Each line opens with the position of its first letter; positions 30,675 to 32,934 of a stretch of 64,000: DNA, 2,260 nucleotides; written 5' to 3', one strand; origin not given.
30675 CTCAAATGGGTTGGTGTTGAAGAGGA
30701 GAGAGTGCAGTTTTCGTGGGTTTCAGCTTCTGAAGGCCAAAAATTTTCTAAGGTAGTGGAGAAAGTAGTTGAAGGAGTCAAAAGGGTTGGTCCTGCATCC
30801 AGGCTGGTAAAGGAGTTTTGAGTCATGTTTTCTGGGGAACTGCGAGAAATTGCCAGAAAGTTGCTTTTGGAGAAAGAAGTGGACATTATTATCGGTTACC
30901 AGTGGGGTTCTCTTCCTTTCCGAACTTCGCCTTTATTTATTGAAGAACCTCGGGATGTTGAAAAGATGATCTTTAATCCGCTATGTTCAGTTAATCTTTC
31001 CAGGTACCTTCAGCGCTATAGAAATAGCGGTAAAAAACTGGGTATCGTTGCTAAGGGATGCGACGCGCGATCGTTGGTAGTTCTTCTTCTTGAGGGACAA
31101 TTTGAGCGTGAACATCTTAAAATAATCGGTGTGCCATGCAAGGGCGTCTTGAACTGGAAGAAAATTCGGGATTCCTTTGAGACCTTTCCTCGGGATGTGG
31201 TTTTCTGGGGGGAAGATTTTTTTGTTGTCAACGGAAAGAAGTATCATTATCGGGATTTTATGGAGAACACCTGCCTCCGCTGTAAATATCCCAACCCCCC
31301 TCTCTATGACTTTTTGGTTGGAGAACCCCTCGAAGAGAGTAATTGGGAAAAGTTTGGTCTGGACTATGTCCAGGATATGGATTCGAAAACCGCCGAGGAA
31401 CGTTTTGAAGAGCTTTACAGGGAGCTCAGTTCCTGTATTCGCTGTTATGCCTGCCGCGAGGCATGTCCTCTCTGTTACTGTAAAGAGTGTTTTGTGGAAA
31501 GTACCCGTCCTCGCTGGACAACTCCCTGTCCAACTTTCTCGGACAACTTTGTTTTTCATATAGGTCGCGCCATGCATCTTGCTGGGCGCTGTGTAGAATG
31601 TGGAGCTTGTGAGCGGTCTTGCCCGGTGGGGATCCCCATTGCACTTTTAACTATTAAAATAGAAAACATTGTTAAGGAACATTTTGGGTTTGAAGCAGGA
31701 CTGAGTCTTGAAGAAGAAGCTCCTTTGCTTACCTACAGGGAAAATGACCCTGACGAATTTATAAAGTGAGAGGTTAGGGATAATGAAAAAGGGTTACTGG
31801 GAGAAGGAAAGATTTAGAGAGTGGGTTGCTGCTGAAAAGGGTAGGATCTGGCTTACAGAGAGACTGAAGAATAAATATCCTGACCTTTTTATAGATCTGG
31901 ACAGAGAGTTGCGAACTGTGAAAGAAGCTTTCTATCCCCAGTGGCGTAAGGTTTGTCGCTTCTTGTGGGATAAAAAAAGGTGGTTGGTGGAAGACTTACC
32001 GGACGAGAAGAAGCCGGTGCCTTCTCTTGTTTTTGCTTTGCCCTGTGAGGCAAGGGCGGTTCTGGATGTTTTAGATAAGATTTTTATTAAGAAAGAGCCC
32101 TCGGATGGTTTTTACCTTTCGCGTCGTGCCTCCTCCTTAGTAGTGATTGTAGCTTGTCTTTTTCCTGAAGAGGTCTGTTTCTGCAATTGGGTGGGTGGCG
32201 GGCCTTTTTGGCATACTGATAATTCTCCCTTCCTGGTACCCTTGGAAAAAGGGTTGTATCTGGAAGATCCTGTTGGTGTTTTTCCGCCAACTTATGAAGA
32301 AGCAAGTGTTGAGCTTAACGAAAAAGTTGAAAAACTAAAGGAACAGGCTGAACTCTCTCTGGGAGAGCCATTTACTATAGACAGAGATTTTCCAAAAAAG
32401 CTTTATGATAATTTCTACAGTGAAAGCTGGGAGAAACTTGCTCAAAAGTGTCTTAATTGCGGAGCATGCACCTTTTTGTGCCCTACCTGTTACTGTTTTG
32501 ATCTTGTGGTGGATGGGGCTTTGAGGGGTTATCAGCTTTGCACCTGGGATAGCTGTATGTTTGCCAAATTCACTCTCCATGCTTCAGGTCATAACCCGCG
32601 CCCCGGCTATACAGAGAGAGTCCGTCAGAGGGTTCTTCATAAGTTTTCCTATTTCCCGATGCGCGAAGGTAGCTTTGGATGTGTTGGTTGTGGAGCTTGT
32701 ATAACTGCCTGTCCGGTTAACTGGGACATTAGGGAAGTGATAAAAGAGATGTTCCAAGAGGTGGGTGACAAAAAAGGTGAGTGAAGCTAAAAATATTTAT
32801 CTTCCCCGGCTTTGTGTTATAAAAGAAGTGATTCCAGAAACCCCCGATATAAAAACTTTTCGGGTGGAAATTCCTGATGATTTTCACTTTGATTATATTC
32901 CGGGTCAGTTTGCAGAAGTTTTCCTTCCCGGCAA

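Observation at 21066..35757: Methyl-branch Wood-Ljungdahl operon merging MetFV with Hdr-like and Flx-like modules but lacking HdrB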

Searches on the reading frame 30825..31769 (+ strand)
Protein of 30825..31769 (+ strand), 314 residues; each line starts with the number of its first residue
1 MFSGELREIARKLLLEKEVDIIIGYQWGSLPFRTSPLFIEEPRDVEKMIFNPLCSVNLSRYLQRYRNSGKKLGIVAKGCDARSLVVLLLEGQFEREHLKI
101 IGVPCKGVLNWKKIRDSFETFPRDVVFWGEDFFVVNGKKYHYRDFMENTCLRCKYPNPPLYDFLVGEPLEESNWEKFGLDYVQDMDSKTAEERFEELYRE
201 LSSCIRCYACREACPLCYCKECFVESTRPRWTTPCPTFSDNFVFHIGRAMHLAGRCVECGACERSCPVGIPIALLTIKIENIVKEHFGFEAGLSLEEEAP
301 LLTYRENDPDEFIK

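Call 5: search_protein_families(library=pfam, proteins=[window:30825-31769:+], max_evalue=0.01)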
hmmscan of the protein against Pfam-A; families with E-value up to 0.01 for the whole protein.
window:30825-31769:+ (314 aa): 9 families
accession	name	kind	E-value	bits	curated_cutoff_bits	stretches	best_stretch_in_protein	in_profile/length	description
PF12797.12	Fer4_2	-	1.3e-08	34.6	24.5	2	199-215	5-21/22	4Fe-4S binding domain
PF13237.11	Fer4_10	-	1.1e-05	25.6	25.5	1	254-269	7-25/53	4Fe-4S dicluster domain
PF12838.12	Fer4_7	-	4.1e-05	24.4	27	1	203-270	1-52/52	4Fe-4S dicluster domain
PF00037.32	Fer4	-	4.8e-05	23.4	21.1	2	254-270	6-22/24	4Fe-4S binding domain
PF13183.11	Fer4_8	-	7.4e-05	23.6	27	1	200-270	1-68/68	4Fe-4S dicluster domain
PF13187.11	Fer4_9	-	0.00079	19.9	27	0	189-215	22-48/52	4Fe-4S dicluster domain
PF13534.11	Fer4_17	-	0.001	20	22.2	1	203-270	1-60/61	4Fe-4S dicluster domain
PF12798.12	Fer4_3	-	0.0016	19.6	27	1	256-270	1-15/15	4Fe-4S binding domain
PF12837.12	Fer4_6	-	0.0033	17.8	25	1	254-270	7-23/24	4Fe-4S binding domain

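Call 22: search_protein_families(library=ncbifam, proteins=[window:30825-31769:+], max_evalue=0.001)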
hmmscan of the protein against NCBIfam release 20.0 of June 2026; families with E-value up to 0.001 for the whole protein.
window:30825-31769:+ (314 aa): 5 families
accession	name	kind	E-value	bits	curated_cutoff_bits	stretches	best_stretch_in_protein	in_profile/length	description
TIGR00273.1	TIGR00273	equivalog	2e-06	27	444.8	1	196-285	288-375/432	LutB/LldF family L-lactate oxidation iron-sulfur protein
NF045670.1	quin_L_LdhH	equivalog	1.4e-05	23.6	800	1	186-288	288-388/706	L-lactate dehydrogenase (quinone) large subunit LdhH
NF040763.1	FeFe_hydrog_A6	exception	0.00022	19.7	765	1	185-269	128-203/571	NADH-dependent [FeFe] hydrogenase, group A6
NF004898.0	PRK06259.1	equivalog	0.00063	18.5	385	1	187-276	120-208/488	fumarate reductase (CoM/CoB) subunit TfrB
NF040864.1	HgcB_ferredoxin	equivalog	0.00094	19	99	0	252-269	42-59/93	mercury methylation ferredoxin HgcB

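Call 73: find_homologous_proteins(query=window:30825-31769:+, max_evalue=1e-10)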
Query window:30825-31769:+ (314 aa): 7019 proteins with E <= 1e-10 among 8000 candidates; the best 120 are listed.
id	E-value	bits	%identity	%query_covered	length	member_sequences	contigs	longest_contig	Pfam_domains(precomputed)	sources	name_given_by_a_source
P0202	4.2e-200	682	91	100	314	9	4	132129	PF12797.13,PF13237.12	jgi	-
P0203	2.3e-184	630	83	100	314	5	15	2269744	PF12797.13,PF00037.33,PF12838.13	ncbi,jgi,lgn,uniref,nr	ncbi:MAG: hypothetical protein PWP60_121 [Candidatus Atribacteria bacterium]|jgi:ferredoxin|uniref:4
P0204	4.5e-116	406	55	100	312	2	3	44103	PF12797.13,PF13183.12,PF13187.12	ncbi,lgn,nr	ncbi:MAG: hypothetical protein PWP04_349 [Candidatus Atribacteria bacterium]|nr:hypothetical protein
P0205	9.3e-115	401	55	100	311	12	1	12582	PF12797.13,PF13183.12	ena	-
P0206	9.3e-114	398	52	100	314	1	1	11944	PF12797.13,PF00037.33,PF13183.12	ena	-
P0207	1.5e-113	397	53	100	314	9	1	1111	PF12797.13,PF00037.33,PF13183.12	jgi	jgi:ferredoxin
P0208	6.4e-109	382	54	100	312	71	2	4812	PF12797.13,PF13183.12,PF13187.12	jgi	-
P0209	1.2e-106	375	50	100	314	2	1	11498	PF12797.13,PF00037.33,PF13183.12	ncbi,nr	ncbi:MAG: 4Fe-4S ferredoxin [Candidatus Atribacteria bacterium]|nr:4Fe-4S ferredoxin [Candidatus Atr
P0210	2.1e-103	364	48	100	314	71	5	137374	PF12797.13,PF12838.13,PF13534.12,PF13187.12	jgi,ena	jgi:formate dehydrogenase subunit beta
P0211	1.3e-100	355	51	98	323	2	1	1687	PF12797.13,PF13183.12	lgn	-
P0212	9.6e-98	345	49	100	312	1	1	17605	PF12797.13,PF00037.33,PF13183.12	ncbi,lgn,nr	ncbi:MAG TPA: hypothetical protein VLH40_08395 [Atribacteraceae bacterium]|nr:hypothetical protein [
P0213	1.9e-97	344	51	100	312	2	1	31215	PF12797.13,PF04432.19,PF13183.12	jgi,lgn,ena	-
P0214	2.7e-97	344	49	100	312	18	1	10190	PF12797.13,PF13183.12,PF13187.12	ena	-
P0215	2.3e-96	341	49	100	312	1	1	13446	PF12797.13,PF00037.33,PF13183.12,PF13187.12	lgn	-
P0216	1.0e-94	335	47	100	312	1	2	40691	PF12797.13,PF00037.33,PF13183.12,PF13187.12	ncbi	ncbi:MAG: 4Fe-4S dicluster domain-containing protein [Atribacterota bacterium]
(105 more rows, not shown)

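Call 76: search_solved_structures(query=A3, max_evalue=0.01)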
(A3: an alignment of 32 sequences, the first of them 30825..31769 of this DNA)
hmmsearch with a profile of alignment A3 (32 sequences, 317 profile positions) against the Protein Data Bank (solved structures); distinct sequences matched with E-value up to 0.01: 15.
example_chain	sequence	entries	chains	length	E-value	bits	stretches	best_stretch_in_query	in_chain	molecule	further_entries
7bkb_E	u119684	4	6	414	7.7e-43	149.8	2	193-312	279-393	Formate dehydrogenase, beta subunit (F420)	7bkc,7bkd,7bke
9t1s_M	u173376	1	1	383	2.5e-42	148.1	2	172-304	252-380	formate dehydrogenase (coenzyme F420)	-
8rvu_E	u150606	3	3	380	5.3e-37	130.6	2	191-301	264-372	Formate dehydrogenase, beta subunit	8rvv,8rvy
1clf_A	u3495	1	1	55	7.9e-05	24.9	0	253-272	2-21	FERREDOXIN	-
1fca_A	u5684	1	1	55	0.00046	22.4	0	256-276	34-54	FERREDOXIN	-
1fdn_A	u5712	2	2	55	0.00055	22.1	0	256-276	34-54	FERREDOXIN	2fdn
9lay_B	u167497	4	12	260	0.0006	22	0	251-281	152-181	4Fe-4S ferredoxin iron-sulfur binding domain protein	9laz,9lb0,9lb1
3cf4_A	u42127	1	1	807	0.00094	21.4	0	254-277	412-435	Acetyl-CoA decarboxylase/synthase alpha subunit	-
9g03_E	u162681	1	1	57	0.0011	21.2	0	258-276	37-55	Ferredoxin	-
8rja_E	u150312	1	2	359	0.0017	20.5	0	64-171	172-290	Coenzyme F420 hydrogenase/dehydrogenase, beta subunit C terminus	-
9rkm_A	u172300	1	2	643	0.0031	19.7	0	253-282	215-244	[FeFe]-hydrogenase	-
8ahx_C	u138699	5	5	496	0.0033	19.6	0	196-219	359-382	Ion-translocating oxidoreductase complex subunit C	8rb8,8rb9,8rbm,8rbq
30jk_A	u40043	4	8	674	0.0036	19.4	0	253-282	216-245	[FeFe]-hydrogenase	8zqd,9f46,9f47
7q5y_D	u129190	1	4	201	0.0074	18.4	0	189-219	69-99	NADH-quinone oxidoreductase subunit I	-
6lum_B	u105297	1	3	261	0.0098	18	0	202-284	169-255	Succinate dehydrogenase subunit B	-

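Call 84: predict_structure(alignment_id=A3)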
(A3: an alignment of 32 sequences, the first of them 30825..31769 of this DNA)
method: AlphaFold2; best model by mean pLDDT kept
length: 314 residues; sequences in the alignment: 32
mean_pLDDT: 87.0   pTM: 0.87
mean pLDDT of the five models: 87.0, 86.1, 85.9, 85.7, 84.5
residues with pLDDT >= 90: 191; 70-90: 86; 50-70: 20; < 50: 17
segments of 3 or more residues with pLDDT < 50: 230-233, 304-314
pLDDT, mean of each block of 10 residues (from residue 1): 93 98 94 92 97 94 90 98 94 93 95 81 73 88 93 95 96 90 91 94 89 77 52 68 87 90 91 91 92 89 51 45
secondary structure, 60 per line:
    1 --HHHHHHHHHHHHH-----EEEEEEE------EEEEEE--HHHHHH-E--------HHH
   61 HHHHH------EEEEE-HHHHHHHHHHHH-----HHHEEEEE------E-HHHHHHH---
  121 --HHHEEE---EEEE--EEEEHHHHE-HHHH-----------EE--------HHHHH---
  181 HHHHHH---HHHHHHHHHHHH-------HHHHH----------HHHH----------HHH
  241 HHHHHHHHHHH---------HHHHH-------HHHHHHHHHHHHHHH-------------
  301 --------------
elements in order: H3-15 E21-27 E34-39 H42-47 H58-65 E72-76 H78-89 E98-102 H111-117 E126-128 E132-135 E138-141 H142-145 H148-151 H173-177 H181-186 H190-201 H209-213 H224-227 H238-251 H261-265 H273-287

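Call 88: fold_search(model_id=the predicted structure, library=pdb)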
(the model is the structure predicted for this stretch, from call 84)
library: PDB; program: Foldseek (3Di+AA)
matches with E <= 10: 279; with E <= 0.001: 20
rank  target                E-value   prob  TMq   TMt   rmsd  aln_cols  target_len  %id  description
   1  7bkb_E                1.3e-16  1.00  0.76  0.59   6.4       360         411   23  Formate dehydrogenase - heterodisulfide reductase - formylmethanofuran dehydrogenase complex from Methanospirillum hun (released 2021-09-29)
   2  8rvu_E                2.5e-15  1.00  0.74  0.62   7.0       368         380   22  CryoEM structure of the Elp-Hdr complex of Methanothermobacter marburgensis state 2 (composite structure) (released 2025-05-14)
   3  4ci0_C                5.6e-06  1.00  0.43  0.48  11.1       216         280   12  Electron cryo-microscopy of F420-reducing NiFe hydrogenase Frh (released 2014-02-26)
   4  6qii_B                1.3e-05  1.00  0.40  0.43   8.1       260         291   13  Xenon derivatization of the F420-reducing [NiFe] hydrogenase complex from Methanosarcina barkeri (released 2019-10-23)
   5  5dqr_D                1.9e-05  1.00  0.40  0.32  17.5       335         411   14  The crystal structure of Arabidopsis 7-hydroxymethyl chlorophyll a reductase (HCAR) (released 2016-04-20)
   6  6qgr_B                2.2e-05  1.00  0.38  0.41   3.9       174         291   14  The F420-reducing [NiFe] hydrogenase complex from Methanosarcina barkeri at the Nia-S state (released 2019-10-23)
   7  7np8_A                3.8e-05  1.00  0.35  0.19   5.4       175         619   15  Crystal structure of the Coenzyme F420-dependent sulfite reductase from Methanocaldococcus jannaschii at 2.3-A resolut (released 2022-03-23)
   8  7npa_A                5.3e-05  1.00  0.38  0.21   4.1       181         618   15  Crystal structure of the Coenzyme F420-dependent sulfite reductase from Methanothermococcus thermolithotrophicus at 1. (released 2022-03-23)
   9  9r52_B                5.6e-05  1.00  0.37  0.42   4.2       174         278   17  Dimeric state of the F420-reducing hydrogenase from Methanothermococcus thermolithotrophicus in crystalline form 2 (released 2025-10-22)
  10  9r51_B                8.3e-05  1.00  0.40  0.44   3.5       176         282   15  Dimeric state of the F420-reducing hydrogenase from Methanothermococcus thermolithotrophicus in crystalline form 1 (released 2025-10-22)
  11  7np8_B                9.2e-05  1.00  0.35  0.19   5.4       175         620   15  Crystal structure of the Coenzyme F420-dependent sulfite reductase from Methanocaldococcus jannaschii at 2.3-A resolut (released 2022-03-23)
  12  5dqr_A                1.2e-04  1.00  0.39  0.30  17.3       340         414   14  The crystal structure of Arabidopsis 7-hydroxymethyl chlorophyll a reductase (HCAR) (released 2016-04-20)
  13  5dqr_E                1.2e-04  1.00  0.38  0.31  15.4       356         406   13  The crystal structure of Arabidopsis 7-hydroxymethyl chlorophyll a reductase (HCAR) (released 2016-04-20)
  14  7npa_D                1.6e-04  1.00  0.38  0.20   5.1       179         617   14  Crystal structure of the Coenzyme F420-dependent sulfite reductase from Methanothermococcus thermolithotrophicus at 1. (released 2022-03-23)
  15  5dqr_F                1.9e-04  1.00  0.41  0.32  16.0       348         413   12  The crystal structure of Arabidopsis 7-hydroxymethyl chlorophyll a reductase (HCAR) (released 2016-04-20)
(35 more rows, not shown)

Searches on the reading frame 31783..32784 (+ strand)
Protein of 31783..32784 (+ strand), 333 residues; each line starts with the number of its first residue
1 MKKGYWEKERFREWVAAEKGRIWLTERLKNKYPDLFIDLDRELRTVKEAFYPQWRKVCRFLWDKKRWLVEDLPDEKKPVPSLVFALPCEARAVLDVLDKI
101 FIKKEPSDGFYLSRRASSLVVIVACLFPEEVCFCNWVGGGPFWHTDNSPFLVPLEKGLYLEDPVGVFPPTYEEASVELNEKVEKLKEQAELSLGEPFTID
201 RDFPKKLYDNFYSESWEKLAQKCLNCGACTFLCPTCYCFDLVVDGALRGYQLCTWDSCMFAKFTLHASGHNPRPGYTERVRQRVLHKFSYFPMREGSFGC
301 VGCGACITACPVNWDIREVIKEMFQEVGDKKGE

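Call 5: search_protein_families(library=pfam, proteins=[window:31783-32784:+], max_evalue=0.01)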
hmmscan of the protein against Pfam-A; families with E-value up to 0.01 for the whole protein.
window:31783-32784:+ (333 aa): 13 families
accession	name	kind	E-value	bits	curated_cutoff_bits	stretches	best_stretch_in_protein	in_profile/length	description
PF17179.9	Fer4_22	-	7.1e-29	101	27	1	222-313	1-94/95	4Fe-4S dicluster domain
PF12838.12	Fer4_7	-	1.5e-08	35.4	27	1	300-313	38-51/52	4Fe-4S dicluster domain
PF13183.11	Fer4_8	-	2.8e-07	31.4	27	1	220-313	2-67/68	4Fe-4S dicluster domain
PF13534.11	Fer4_17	-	4.3e-07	30.8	22.2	1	213-234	36-57/61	4Fe-4S dicluster domain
PF13237.11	Fer4_10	-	7.4e-07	29.4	25.5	1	299-316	8-22/53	4Fe-4S dicluster domain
PF13746.11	Fer4_18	-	1.5e-06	28.8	27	1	257-320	17-81/114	4Fe-4S dicluster domain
PF13187.11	Fer4_9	-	2.5e-06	27.9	27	1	298-313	35-50/52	4Fe-4S dicluster domain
PF12797.12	Fer4_2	-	3.1e-06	27.2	24.5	1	220-235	7-22/22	4Fe-4S binding domain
PF00037.32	Fer4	-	8.5e-06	25.8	21.1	1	300-313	8-21/24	4Fe-4S binding domain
PF12800.12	Fer4_4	-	0.0016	19.1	24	1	300-312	4-16/17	4Fe-4S binding domain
PF14697.11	Fer4_21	-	0.0016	19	35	0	300-313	41-54/59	4Fe-4S dicluster domain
PF14691.11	Fer4_20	-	0.0022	18.2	25.8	0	299-325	23-51/113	Dihydroprymidine dehydrogenase domain II, 4Fe-4S cluster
PF13484.11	Fer4_16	-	0.0023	19.1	30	0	300-313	2-15/66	4Fe-4S double cluster binding domain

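Call 22: search_protein_families(library=ncbifam, proteins=[window:31783-32784:+], max_evalue=0.001)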
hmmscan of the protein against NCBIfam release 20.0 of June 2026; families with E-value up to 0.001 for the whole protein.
window:31783-32784:+ (333 aa): 15 families
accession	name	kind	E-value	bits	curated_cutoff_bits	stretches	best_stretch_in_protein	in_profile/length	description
TIGR02910.1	sulfite_red_A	equivalog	5.2e-31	108.1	323.15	1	79-329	89-332/334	anaerobic sulfite reductase subunit AsrA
NF040829.1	sulfhyd_ShyB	equivalog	7.4e-31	107.4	690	1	33-323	43-329/334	NAD(P)-dependent hydrogenase/sulfhydrogenase 2 subunit beta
NF040833.1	sulfhyd_HydB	equivalog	1.9e-26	92.8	750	2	215-321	225-333/367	NADPH-dependent hydrogenase/sulfhydrogenase 1 subunit beta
NF009053.0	PRK12387.1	subfamily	4.7e-06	26.5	204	0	299-313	39-53/180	formate hydrogenlyase complex iron-sulfur subunit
NF038196.1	ferrodoxin_EFR1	subfamily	4.6e-05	23.6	75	0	173-235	132-198/242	EFR1 family ferrodoxin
NF041890.1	hdrC_Methbact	equivalog_domain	5.3e-05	22.9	270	0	205-236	14-44/192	ferredoxin:CoB-CoM heterodisulfide reductase subunit HdrC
NF045874.1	Vhu_polyferre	exception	0.00011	21.1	600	0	169-236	254-307/381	F420-non-reducing hydrogenase associated-polyferredoxin VhuB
NF058577.1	FdxA_fam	equivalog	0.0002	21.5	65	0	300-313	9-22/52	4Fe-4S ferredoxin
TIGR01945.1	rnfC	subfamily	0.00025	19.7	245.95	0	204-235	381-416/435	RnfABCDGE type electron transport complex subunit C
NF010590.0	PRK13984.1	equivalog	0.00027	19.2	946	0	299-326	191-218/611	putative oxidoreductase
NF045670.1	quin_L_LdhH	equivalog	0.00036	19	800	0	300-332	356-388/706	L-lactate dehydrogenase (quinone) large subunit LdhH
TIGR02745.1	ccoG_rdxA_fixG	equivalog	0.00046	19.2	316.7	0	283-318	215-251/435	cytochrome c oxidase accessory protein CcoG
TIGR00273.1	TIGR00273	equivalog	0.00051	19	444.8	0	297-329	342-374/432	LutB/LldF family L-lactate oxidation iron-sulfur protein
NF006076.0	PRK08222.1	equivalog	0.00052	19.9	270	0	299-313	39-53/181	hydrogenase 4 subunit H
TIGR00384.1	dhsB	subfamily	0.00071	19.1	88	0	298-318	140-160/222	succinate dehydrogenase and fumarate reductase iron-sulfur protein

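Call 77: search_solved_structures(query=window:31783-32784:+, max_evalue=0.001)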
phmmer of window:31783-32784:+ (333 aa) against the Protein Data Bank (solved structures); distinct sequences matched with E-value up to 0.001: 3.
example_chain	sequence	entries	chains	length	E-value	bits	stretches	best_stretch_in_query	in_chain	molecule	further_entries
9nez_B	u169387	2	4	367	7.1e-24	87.8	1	43-314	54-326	Sulfhydrogenase 1 subunit beta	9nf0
8rvu_E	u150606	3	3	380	5.4e-08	35.6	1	171-241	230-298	Formate dehydrogenase, beta subunit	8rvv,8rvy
9t1s_M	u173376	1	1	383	0.00023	23.7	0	199-243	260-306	formate dehydrogenase (coenzyme F420)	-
